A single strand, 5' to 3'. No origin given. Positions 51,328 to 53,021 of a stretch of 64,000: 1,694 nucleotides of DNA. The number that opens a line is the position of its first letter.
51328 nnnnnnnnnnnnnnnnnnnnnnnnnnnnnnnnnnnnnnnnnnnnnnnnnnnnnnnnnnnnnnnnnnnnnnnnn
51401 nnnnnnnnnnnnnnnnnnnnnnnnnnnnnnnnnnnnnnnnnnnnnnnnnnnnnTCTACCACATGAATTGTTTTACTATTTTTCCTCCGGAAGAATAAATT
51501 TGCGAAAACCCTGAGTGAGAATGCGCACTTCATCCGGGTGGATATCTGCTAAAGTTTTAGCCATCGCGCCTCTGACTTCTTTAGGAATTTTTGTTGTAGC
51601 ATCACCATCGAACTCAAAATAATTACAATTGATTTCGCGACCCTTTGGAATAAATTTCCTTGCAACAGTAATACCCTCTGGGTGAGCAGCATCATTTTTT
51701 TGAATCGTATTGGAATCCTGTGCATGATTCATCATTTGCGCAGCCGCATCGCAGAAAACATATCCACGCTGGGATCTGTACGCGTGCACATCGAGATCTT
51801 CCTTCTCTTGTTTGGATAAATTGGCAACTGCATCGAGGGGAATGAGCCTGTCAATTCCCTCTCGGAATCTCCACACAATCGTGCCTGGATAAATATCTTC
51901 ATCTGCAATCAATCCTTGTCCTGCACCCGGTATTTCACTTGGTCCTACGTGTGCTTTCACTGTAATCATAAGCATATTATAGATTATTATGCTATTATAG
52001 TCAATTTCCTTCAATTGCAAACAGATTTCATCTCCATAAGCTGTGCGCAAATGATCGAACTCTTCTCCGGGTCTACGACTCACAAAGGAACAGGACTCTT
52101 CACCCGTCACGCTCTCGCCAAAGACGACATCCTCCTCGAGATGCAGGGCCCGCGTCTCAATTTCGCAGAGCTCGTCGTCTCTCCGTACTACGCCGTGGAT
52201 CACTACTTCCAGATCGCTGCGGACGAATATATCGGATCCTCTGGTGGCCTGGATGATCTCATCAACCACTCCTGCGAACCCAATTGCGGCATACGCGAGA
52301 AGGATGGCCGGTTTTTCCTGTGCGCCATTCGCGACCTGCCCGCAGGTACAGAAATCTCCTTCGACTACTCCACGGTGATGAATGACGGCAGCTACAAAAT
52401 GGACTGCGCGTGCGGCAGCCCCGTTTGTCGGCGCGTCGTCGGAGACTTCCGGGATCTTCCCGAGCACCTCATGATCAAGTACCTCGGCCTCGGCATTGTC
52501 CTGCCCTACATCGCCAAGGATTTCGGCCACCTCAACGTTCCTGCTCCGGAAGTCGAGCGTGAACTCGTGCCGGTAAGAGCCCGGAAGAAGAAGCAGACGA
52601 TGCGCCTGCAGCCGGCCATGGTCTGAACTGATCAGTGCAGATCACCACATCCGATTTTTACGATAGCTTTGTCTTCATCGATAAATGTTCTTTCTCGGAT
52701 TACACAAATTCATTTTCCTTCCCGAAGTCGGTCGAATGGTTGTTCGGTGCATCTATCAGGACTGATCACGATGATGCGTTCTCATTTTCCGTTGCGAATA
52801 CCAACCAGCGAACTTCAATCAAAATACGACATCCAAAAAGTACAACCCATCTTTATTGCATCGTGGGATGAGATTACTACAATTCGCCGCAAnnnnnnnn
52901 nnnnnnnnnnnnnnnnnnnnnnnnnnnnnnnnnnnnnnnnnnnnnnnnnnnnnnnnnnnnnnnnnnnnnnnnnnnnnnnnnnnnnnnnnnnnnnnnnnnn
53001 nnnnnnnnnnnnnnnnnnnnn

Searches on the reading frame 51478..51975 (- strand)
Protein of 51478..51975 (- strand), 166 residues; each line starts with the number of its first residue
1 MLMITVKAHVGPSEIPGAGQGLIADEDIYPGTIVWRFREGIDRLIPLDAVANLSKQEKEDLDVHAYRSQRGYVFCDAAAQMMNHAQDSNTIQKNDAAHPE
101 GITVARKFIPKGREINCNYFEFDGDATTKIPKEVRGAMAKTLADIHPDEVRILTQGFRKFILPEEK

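Call 3: search_protein_families(library=pfam, max_evalue=0.01, proteins=[window:51478-51975:-])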
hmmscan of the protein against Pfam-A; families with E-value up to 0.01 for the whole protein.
seq(166 aa): 1 family
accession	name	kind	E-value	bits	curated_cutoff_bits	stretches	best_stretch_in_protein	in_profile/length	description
PF00856.33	SET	-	2.8e-07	31.3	22.4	1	19-119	1-104/105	SET domain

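Call 18: find_homologous_proteins(query=window:51478-51975:-, max_evalue=0.001)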
Query window:51478-51975:- (166 aa): 1 proteins with E <= 0.001 among 46 candidates.
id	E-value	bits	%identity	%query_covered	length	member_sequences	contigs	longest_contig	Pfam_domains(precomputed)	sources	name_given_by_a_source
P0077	9.0e-106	369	99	100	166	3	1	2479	PF00856.34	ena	-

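Call 22: search_solved_structures(query=window:51478-51975:-, max_evalue=1, show_alignments=1)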
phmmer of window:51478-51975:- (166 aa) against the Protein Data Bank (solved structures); distinct sequences matched with E-value up to 1: 0.

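Call 32: search_protein_representatives(protein=window:51478-51975:-)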
Query: 166 residues. Proteins with E-value up to 0.001 (for the whole library): 660; up to 1e-10: 64; up to 1e-30: 1. The best 150 are listed.
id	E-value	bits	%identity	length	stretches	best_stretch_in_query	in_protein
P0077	2.9e-106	368.8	99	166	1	1-166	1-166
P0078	4.4e-20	88.5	40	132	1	3-130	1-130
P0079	2.8e-19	85.9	43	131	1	3-124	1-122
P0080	5.3e-19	85.0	43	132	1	9-131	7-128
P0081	1.3e-17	80.5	37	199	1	6-131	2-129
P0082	3.6e-17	79.1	39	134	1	3-131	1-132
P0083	1.1e-16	77.5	39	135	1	3-131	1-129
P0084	1.4e-16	77.2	40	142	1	3-131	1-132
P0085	2.3e-16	76.5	38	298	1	3-132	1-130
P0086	5.3e-16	75.3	34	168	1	3-143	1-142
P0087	4.6e-15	72.2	38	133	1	3-130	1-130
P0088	5.8e-15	71.9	37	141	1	3-130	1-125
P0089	8.3e-15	71.4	40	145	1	3-134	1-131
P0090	1.0e-14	71.1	38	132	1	3-130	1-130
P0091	1.1e-14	71.0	39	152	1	3-132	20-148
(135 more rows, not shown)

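Call 33: list_cluster_members(proteins=[P0078, P0079, P0080, P0081, P0082, P0083, P0084, P0085, P0086, P0076])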
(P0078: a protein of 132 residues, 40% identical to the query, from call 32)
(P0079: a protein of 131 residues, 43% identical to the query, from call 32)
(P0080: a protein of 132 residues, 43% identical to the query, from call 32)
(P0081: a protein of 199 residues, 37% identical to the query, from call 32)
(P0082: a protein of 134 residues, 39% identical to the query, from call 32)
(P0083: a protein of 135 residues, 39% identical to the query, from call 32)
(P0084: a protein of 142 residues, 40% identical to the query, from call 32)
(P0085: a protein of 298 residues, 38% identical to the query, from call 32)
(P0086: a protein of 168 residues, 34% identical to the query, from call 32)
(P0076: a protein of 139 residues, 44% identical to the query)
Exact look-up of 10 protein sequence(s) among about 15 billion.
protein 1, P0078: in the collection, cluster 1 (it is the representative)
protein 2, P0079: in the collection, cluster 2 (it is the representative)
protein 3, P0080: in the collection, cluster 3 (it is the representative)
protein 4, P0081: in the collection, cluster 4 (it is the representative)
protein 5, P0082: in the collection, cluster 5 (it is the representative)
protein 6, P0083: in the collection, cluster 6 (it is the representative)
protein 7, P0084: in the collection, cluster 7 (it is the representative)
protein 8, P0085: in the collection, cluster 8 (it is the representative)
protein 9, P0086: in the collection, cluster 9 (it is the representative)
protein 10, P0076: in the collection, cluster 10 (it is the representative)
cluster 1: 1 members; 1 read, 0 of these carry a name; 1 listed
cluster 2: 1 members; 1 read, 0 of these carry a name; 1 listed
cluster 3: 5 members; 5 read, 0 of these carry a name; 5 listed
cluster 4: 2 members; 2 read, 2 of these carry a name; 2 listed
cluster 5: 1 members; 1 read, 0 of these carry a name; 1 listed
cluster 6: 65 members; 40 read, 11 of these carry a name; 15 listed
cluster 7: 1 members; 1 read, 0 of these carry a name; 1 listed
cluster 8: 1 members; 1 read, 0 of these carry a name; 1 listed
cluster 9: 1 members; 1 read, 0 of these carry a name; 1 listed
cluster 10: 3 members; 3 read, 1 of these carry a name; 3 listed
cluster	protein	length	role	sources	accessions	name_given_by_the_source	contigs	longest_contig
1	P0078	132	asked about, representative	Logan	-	-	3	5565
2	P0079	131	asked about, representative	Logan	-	-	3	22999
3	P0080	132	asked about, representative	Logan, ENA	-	-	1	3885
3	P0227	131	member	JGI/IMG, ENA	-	-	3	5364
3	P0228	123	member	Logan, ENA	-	-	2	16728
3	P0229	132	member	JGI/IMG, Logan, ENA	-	-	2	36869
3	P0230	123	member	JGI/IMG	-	-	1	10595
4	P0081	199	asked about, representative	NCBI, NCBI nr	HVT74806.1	MAG TPA: SET domain-containing protein [Candidatus Paceibacterota bacterium] | SET domain-containing protein [Candidatus Paceibacterota bacterium]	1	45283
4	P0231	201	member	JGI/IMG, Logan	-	hypothetical protein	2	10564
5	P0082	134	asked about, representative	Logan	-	-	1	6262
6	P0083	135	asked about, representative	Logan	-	-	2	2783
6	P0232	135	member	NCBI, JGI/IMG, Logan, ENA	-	SET domain-containing protein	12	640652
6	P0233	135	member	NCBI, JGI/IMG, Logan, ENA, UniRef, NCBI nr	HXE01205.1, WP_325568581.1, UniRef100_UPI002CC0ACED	MAG TPA: SET domain-containing protein [Hyphomicrobium sp.] | SET domain-containing protein | SET domain-containing protein n=1 Tax=Hyphomicrobium sp. TaxID=82 RepID=UPI002CC0ACED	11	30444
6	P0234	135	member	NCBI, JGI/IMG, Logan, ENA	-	uncharacterized protein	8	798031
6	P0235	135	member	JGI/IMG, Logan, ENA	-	uncharacterized protein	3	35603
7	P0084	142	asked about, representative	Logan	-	-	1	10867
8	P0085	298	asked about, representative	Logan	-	-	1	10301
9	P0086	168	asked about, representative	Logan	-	-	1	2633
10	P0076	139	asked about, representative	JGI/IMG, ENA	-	-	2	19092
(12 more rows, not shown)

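Call 35: find_encoding_contigs(protein=P0077, flank=10000, max_places=4)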
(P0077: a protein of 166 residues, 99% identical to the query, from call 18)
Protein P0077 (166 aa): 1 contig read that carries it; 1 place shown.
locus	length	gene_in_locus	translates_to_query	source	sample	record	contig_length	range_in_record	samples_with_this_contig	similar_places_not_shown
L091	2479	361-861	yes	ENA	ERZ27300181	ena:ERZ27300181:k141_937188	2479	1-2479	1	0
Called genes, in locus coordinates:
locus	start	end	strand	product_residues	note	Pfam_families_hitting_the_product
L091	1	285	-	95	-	?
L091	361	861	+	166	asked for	PF00856:SET (weak)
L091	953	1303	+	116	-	-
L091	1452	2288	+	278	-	PF01610:DDE_Tnp_ISL3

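Call 46: search_protein_families(library=ncbifam, max_evalue=0.01, proteins=[window:51478-51975:-])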
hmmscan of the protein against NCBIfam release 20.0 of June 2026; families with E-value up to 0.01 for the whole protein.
window:51478-51975:- (166 aa): 0 families

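Call 56: predict_structure(alignment_id=A2)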
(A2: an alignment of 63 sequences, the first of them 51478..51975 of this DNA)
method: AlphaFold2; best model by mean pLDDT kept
length: 166 residues; sequences in the alignment: 63
mean_pLDDT: 86.6   pTM: 0.77
mean pLDDT of the five models: 86.6, 86.3, 86.2, 85.6, 85.0
residues with pLDDT >= 90: 117; 70-90: 17; 50-70: 22; < 50: 10
segments of 3 or more residues with pLDDT < 50: 156-159, 161-165
pLDDT, mean of each block of 10 residues (from residue 1): 86 94 98 95 95 95 94 91 96 93 97 98 93 73 62 51 44
secondary structure, 60 per line:
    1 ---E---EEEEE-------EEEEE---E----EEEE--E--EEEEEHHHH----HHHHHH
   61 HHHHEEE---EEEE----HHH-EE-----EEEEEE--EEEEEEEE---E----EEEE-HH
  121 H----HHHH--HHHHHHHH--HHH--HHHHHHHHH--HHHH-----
elements in order: E8-12 E20-24 E33-36 E42-46 H47-50 H55-64 E65-67 E71-74 E90-95 E98-105 E114-117 H126-129 H132-139 H147-155 H158-161

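Call 61: fold_search(model_id=the predicted structure, library=pdb)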
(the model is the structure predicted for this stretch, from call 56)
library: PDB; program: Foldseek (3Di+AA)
matches with E <= 10: 560; with E <= 0.001: 336
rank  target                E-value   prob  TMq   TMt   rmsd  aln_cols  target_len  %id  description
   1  4ij8_A                8.4e-08  1.00  0.49  0.50   5.3       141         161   18  Crystal structure of the complex of SETD8 with SAM (released 2013-01-16)
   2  4ij8_B                1.4e-07  1.00  0.49  0.53   5.1       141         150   18  Crystal structure of the complex of SETD8 with SAM (released 2013-01-16)
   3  5teg_B                4.4e-07  1.00  0.53  0.55   4.4       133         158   17  Crystal structure of hSETD8 in complex with histone H4K20 norleucine mutant peptide and S-Adenosylmethionine (released 2016-12-07)
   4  5w1y_B                5.0e-07  1.00  0.52  0.56   4.5       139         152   19  SETD8 in complex with a covalent inhibitor (released 2017-06-21)
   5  3f9w_D                6.4e-07  1.00  0.54  0.55   4.2       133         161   18  Structural Insights into Lysine Multiple Methylation by SET Domain Methyltransferases, SET8-Y334F / H4-Lys20 / AdoHcy (released 2008-11-25)
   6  6u9n_B                7.3e-07  1.00  0.50  0.55   4.1       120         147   20  MLL1 SET N3861I/Q3867L bound to inhibitor 14 (TC-5139) (released 2020-07-01)
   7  7w6l_C                7.7e-07  1.00  0.53  0.56   4.3       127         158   24  The crystal structure of MLL3-RBBP5-ASH2L in complex with H3K4me0 peptide (released 2022-09-07)
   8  5w1y_A                7.7e-07  1.00  0.52  0.53   4.6       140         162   18  SETD8 in complex with a covalent inhibitor (released 2017-06-21)
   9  3f9y_A                7.7e-07  1.00  0.50  0.52   4.5       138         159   20  Structural Insights into Lysine Multiple Methylation by SET Domain Methyltransferases, SET8-Y334F / H4-Lys20me1 / AdoH (released 2008-11-25)
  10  6u9n_A                8.2e-07  1.00  0.50  0.55   4.1       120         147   20  MLL1 SET N3861I/Q3867L bound to inhibitor 14 (TC-5139) (released 2020-07-01)
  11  8fyh_A                1.0e-06  1.00  0.59  0.21   3.1       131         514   15  G4 RNA-mediated PRC2 dimer (released 2023-10-04)
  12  5lsz                  1.1e-06  1.00  0.52  0.37   3.6       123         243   17  Structure of the Epigenetic Oncogene MMSET and inhibition by N-Alkyl Sinefungin Derivatives (released 2016-10-05)
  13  7w67_C                1.3e-06  1.00  0.52  0.54   4.4       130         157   22  The crystal structure of MLL1 (N3861I/Q3867L/C3882SS)-RBBP5-ASH2L in complex with H3K4me0 peptide (released 2022-09-07)
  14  7w6l_E                1.4e-06  1.00  0.53  0.57   3.3       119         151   23  The crystal structure of MLL3-RBBP5-ASH2L in complex with H3K4me0 peptide (released 2022-09-07)
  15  3ooi                  1.4e-06  1.00  0.54  0.40   4.0       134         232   19  Crystal Structure of Human Histone-Lysine N-methyltransferase NSD1 SET domain in Complex with S-adenosyl-L-methionine (released 2010-12-22)
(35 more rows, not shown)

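Call 62: search_dna_similar(query=window:51478-51975:-, collection=phages, mode=protein, max_evalue=0.001, max_rows=10)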
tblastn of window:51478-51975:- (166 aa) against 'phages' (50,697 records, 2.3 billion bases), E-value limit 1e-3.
Records with a match: 1; places in all: 1; records where one place covers at least 80% of the query: 0.
Best place of each record, by identity: <60% 1.
By first word of the organism name: uncultured 1.
By host as written in the record: - 1.
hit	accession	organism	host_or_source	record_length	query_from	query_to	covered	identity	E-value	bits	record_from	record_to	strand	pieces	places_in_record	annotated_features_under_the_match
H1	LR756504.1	uncultured phage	metagenomic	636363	2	122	73%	35.2%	1e-9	62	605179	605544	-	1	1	record has no annotation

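Call 77: search_protein_families(library=pfam, max_evalue=0.01, proteins=[L091:953-1303:+, L091:1452-2288:+])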
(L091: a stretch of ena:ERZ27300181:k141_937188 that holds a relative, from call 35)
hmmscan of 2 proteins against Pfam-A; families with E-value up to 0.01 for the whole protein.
L091:953-1303:+ (116 aa): 1 family
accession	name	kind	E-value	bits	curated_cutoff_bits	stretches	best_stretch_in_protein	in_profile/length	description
PF14690.11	Zn_ribbon_ISL3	-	0.0028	18.4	25.5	1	54-85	12-43/47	zinc-finger of transposase IS204/IS1001/IS1096/IS1165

L091:1452-2288:+ (278 aa): 1 family
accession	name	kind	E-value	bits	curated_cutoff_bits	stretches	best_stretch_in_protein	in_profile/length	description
PF01610.23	DDE_Tnp_ISL3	-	1.7e-44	152.8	23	1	5-272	1-239/240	Transposase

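Call 78: search_protein_families(library=padloc, max_evalue=0.01, proteins=[window:51478-51975:-])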
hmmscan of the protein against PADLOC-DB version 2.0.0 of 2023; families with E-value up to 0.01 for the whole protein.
window:51478-51975:- (166 aa): 0 families

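Call 79: search_protein_families(library=phrogs, max_evalue=0.01, proteins=[window:51478-51975:-])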
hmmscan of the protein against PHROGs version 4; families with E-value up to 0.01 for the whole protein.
window:51478-51975:- (166 aa): 0 families

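Call 82: find_encoding_contigs(protein=P0234, flank=4000, max_places=4)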
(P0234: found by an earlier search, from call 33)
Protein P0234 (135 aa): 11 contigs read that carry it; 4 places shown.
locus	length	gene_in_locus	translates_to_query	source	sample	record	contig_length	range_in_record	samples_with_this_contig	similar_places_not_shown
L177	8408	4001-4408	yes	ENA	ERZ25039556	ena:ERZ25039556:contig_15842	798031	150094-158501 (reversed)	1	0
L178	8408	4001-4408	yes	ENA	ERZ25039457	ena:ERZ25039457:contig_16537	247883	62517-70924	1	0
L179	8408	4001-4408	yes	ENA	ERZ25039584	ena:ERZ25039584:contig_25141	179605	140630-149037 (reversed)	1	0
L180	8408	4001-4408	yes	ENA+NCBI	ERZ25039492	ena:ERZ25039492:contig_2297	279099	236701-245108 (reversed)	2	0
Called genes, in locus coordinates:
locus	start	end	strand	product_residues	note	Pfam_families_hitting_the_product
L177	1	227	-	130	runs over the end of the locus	-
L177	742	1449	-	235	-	PF00440:TetR_N, PF17935:TetR_C_27 (weak)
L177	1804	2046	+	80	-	PF00893:Multi_Drug_Res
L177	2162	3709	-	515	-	PF00117:GATase, PF07722:Peptidase_C26, PF02540:NAD_synthase (weak), PF03054:tRNA_Me_trans (faint), PF00958:GMP_synt_C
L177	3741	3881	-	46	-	-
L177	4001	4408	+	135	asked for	PF00856:SET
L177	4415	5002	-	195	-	PF00856:SET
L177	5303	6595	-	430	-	PF22458:RsmF-B_ferredox, PF01728:FtsJ (weak), PF01189:Methyltr_RsmB-F, PF13847:Methyltransf_31 (weak)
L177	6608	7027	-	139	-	PF01124:MAPEG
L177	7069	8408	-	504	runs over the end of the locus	PF00478:IMPDH, PF00571:CBS, PF03060:NMO, PF01070:FMN_dh (weak)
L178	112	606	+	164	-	PF04955:HupE_UreJ (faint), PF13795:HupE_UreJ_2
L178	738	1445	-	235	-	PF00440:TetR_N, PF17935:TetR_C_27 (weak)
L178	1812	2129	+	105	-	PF00893:Multi_Drug_Res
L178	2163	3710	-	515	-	PF00117:GATase, PF07722:Peptidase_C26, PF02540:NAD_synthase (weak), PF03054:tRNA_Me_trans (faint), PF00958:GMP_synt_C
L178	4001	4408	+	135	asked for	PF00856:SET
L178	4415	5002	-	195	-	PF00856:SET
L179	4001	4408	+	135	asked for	PF00856:SET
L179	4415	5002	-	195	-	PF00856:SET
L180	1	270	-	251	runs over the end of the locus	-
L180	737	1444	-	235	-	PF00440:TetR_N, PF17935:TetR_C_27 (weak)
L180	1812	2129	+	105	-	PF00893:Multi_Drug_Res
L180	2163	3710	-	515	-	PF00117:GATase, PF07722:Peptidase_C26, PF02540:NAD_synthase (weak), PF03054:tRNA_Me_trans (faint), PF00958:GMP_synt_C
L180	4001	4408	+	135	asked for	PF00856:SET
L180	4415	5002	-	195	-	PF00856:SET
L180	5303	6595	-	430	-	PF22458:RsmF-B_ferredox, PF01728:FtsJ (weak), PF01189:Methyltr_RsmB-F, PF13847:Methyltransf_31 (weak)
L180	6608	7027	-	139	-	PF01124:MAPEG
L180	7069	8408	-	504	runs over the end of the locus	PF00478:IMPDH, PF00571:CBS, PF03060:NMO, PF01070:FMN_dh (weak)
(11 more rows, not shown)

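Call 85: find_encoding_contigs(protein=P0081, flank=4000, max_places=2)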
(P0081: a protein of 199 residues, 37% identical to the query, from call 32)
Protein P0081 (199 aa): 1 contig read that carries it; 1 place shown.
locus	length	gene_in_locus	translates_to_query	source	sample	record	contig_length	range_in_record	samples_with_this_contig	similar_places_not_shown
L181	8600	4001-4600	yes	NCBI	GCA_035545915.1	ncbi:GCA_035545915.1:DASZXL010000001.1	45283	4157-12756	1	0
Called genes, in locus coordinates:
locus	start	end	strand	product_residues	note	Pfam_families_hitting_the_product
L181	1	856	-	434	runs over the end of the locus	PF13393:tRNA-synt_His, PF00587:tRNA-synt_2b (weak), PF03129:HGTP_anticodon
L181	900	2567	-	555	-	PF00512:HisKA, PF02518:HATPase_c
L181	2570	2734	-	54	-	-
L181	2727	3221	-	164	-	PF00856:SET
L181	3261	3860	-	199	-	-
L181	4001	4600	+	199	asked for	PF00856:SET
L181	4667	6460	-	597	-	PF00664:ABC_membrane, PF00005:ABC_tran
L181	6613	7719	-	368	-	PF00226:DnaJ, PF01556:DnaJ_C, PF00684:DnaJ_CXXCXGXG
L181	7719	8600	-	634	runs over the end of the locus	PF00012:HSP70, PF06723:MreB_Mbl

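Call 86: find_encoding_contigs(protein=P0079, flank=4000, max_places=2)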
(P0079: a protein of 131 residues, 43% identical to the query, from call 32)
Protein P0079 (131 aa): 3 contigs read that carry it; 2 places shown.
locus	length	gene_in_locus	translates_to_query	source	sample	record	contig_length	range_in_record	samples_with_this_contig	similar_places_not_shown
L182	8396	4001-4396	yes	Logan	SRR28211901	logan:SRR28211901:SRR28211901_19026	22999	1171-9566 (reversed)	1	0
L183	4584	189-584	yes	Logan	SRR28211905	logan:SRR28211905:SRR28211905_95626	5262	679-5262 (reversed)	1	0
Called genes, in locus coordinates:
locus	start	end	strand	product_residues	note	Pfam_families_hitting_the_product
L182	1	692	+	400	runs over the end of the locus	-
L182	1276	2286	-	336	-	PF00144:Beta-lactamase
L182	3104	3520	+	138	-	-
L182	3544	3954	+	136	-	-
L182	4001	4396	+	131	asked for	PF00856:SET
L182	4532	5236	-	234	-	PF13374:TPR_10 (faint), PF13424:TPR_12 (faint), PF12569:NatA_aux_su (faint), PF13432:TPR_16, PF14559:TPR_19, PF00515:TPR_1 (weak), PF07719:TPR_2 (weak), PF13414:TPR_11 (weak), +6 more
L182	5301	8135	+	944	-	PF00675:Peptidase_M16, PF05193:Peptidase_M16_C, PF00675:Peptidase_M16, PF05193:Peptidase_M16_C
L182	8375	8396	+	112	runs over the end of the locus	PF06127:Mpo1-like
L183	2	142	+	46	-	?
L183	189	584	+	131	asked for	PF00856:SET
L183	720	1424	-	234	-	PF13374:TPR_10 (faint), PF13424:TPR_12 (faint), PF12569:NatA_aux_su (faint), PF13432:TPR_16, PF14559:TPR_19, PF00515:TPR_1 (weak), PF07719:TPR_2 (weak), PF13414:TPR_11 (weak), +6 more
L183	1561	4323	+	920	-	PF00675:Peptidase_M16, PF05193:Peptidase_M16_C, PF00675:Peptidase_M16, PF05193:Peptidase_M16_C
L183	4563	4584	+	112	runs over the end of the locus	PF06127:Mpo1-like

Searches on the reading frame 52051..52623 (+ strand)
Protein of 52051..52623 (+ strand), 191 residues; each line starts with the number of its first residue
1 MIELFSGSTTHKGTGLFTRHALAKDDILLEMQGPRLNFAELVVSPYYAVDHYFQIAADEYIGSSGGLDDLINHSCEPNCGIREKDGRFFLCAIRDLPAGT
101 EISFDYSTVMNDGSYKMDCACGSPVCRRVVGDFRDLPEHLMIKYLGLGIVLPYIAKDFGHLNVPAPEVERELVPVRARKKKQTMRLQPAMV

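Call 3: search_protein_families(library=pfam, max_evalue=0.01, proteins=[window:52051-52623:+])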
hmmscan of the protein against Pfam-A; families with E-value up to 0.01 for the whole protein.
seq(191 aa): 1 family
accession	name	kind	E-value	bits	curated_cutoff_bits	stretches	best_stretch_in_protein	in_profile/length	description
PF00856.33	SET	-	4.1e-14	53.3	22.4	1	13-107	1-105/105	SET domain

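Call 46: search_protein_families(library=ncbifam, max_evalue=0.01, proteins=[window:52051-52623:+])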
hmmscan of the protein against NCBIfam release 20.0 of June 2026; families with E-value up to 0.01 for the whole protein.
window:52051-52623:+ (191 aa): 0 families

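Call 78: search_protein_families(library=padloc, max_evalue=0.01, proteins=[window:52051-52623:+])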
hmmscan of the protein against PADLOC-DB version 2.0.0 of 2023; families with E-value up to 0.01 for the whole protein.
window:52051-52623:+ (191 aa): 0 families

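Call 79: search_protein_families(library=phrogs, max_evalue=0.01, proteins=[window:52051-52623:+])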
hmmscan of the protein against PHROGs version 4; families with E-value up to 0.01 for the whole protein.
window:52051-52623:+ (191 aa): 0 families

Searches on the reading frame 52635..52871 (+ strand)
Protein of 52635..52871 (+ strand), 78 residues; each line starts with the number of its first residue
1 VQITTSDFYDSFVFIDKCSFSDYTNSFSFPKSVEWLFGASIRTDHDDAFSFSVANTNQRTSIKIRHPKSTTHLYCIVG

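Call 29: search_protein_families(library=pfam, max_evalue=0.01, proteins=[window:52635-52871:+])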
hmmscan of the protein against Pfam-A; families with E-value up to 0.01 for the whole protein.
window:52635-52871:+ (78 aa): 0 families
